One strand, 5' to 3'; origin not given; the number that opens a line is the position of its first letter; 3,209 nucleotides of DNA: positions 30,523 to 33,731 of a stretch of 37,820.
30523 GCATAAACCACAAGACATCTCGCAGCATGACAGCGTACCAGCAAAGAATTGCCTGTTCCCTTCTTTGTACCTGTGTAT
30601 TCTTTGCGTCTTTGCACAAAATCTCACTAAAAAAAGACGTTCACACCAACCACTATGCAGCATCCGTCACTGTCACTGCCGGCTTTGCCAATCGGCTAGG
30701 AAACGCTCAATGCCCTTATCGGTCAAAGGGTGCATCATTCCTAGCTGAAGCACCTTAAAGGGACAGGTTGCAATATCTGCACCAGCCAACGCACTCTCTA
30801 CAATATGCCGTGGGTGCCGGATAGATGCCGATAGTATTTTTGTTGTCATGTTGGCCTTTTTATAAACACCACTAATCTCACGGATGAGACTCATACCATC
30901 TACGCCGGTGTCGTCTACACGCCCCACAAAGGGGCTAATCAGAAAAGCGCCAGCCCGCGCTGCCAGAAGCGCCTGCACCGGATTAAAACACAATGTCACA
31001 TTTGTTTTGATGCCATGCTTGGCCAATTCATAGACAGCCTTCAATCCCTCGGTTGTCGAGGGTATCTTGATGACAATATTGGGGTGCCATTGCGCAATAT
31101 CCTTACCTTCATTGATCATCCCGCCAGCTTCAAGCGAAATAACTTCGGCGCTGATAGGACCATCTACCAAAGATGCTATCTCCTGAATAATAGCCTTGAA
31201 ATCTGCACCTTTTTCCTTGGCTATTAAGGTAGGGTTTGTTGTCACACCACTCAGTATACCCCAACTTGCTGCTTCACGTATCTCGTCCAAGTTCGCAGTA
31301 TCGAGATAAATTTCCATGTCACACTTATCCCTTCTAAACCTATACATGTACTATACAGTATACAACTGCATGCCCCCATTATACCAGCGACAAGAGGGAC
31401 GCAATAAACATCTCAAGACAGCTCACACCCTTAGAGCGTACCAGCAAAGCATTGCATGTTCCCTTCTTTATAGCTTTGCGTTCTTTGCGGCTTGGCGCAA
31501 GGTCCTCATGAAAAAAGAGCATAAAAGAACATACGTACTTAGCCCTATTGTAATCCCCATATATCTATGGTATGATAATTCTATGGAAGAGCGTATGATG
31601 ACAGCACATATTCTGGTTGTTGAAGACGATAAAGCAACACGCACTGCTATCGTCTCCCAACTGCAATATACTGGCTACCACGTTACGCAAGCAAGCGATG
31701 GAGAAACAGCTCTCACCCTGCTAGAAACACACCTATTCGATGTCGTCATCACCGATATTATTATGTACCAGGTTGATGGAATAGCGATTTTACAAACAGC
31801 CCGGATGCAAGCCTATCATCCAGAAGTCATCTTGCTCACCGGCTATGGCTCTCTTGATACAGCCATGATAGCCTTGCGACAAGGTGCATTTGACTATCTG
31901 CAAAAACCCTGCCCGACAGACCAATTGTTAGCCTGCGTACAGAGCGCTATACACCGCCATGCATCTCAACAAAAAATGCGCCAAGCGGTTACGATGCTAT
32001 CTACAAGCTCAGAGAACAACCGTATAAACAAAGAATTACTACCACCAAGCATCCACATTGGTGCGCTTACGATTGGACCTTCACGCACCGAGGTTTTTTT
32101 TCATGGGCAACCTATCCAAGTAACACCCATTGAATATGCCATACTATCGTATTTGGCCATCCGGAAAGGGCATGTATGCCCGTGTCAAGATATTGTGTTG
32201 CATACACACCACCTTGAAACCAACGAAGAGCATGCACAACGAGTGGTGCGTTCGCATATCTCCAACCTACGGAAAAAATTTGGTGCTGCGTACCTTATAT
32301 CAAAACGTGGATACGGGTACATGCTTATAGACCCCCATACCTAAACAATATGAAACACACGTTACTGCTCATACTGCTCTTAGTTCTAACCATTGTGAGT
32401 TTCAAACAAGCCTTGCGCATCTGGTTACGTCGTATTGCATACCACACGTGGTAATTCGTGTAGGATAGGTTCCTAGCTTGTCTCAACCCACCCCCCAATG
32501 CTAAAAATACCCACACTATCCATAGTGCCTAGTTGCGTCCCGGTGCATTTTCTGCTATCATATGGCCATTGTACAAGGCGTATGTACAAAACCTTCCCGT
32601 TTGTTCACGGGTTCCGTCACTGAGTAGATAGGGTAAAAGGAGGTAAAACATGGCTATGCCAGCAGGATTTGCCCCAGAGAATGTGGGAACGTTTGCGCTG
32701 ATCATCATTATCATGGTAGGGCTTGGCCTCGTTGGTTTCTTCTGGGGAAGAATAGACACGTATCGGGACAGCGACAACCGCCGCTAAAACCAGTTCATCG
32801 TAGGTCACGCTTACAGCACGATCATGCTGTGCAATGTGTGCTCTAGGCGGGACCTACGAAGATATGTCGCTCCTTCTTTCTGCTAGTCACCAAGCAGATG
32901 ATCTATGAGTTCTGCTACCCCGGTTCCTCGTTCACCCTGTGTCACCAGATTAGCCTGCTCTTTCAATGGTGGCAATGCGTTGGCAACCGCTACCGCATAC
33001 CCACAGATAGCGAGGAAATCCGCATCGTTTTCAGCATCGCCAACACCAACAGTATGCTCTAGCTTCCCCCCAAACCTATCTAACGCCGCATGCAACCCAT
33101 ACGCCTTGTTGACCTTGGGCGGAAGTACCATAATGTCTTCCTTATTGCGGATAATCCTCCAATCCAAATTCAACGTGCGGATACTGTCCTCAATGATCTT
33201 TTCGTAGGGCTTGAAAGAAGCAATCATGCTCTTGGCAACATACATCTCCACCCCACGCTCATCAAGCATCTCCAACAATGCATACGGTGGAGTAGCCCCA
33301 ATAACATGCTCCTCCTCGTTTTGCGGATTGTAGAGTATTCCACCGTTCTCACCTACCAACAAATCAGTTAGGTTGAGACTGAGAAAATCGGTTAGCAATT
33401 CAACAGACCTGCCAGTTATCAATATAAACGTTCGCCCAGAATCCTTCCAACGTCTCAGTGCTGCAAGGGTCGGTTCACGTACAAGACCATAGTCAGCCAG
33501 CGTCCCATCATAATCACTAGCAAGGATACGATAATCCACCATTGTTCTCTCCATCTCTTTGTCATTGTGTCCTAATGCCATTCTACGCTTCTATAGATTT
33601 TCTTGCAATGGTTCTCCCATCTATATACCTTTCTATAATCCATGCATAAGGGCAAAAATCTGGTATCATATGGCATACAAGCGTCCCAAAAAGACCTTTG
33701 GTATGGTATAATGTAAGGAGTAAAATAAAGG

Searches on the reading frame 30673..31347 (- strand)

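Call 38: search_protein_families(library=pfam, proteins=[window:30673-31347:-], max_evalue=0.001)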
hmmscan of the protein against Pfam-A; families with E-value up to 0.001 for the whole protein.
window:30673-31347:- (224 aa): 1 family
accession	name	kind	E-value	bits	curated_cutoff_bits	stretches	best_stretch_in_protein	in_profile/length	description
PF00923.25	TAL_FSA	-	9.8e-60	202.8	27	1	13-221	1-279/285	Transaldolase/Fructose-6-phosphate aldolase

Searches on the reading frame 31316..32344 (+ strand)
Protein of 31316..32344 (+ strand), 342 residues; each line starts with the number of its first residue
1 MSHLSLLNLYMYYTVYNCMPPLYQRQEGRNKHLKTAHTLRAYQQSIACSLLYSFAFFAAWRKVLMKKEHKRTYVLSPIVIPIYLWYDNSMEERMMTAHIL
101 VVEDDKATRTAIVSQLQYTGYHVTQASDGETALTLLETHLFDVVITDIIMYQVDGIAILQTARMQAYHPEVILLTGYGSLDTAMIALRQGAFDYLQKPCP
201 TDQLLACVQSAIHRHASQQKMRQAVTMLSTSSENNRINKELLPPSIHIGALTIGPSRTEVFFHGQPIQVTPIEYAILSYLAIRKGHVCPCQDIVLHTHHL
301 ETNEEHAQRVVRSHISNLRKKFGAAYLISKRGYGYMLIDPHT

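Call 38: search_protein_families(library=pfam, proteins=[window:31316-32344:+], max_evalue=0.001)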
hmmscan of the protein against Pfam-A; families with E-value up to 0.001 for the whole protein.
window:31316-32344:+ (342 aa): 2 families
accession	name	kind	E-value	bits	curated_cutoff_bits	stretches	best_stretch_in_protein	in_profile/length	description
PF00072.30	Response_reg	-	4.7e-26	91.6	30.2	1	99-208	1-110/111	Response regulator receiver domain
PF00486.34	Trans_reg_C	-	2.4e-12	47.2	26.2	1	264-337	1-77/77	Transcriptional regulatory protein, C terminal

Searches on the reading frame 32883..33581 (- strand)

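Call 38: search_protein_families(library=pfam, proteins=[window:32883-33581:-], max_evalue=0.001)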
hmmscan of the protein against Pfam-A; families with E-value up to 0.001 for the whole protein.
window:32883-33581:- (232 aa): 3 families
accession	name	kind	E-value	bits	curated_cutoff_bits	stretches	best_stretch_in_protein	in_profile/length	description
PF08282.18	Hydrolase_3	-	9.3e-26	91.5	20.9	2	127-226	155-255/255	haloacid dehalogenase-like hydrolase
PF05116.19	S6PP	-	1.8e-09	38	20.3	1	130-206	136-214/247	Sucrose-6F-phosphate phosphohydrolase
PF00702.32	Hydrolase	-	6.3e-07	30.4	26.4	1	132-192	130-189/191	haloacid dehalogenase-like hydrolase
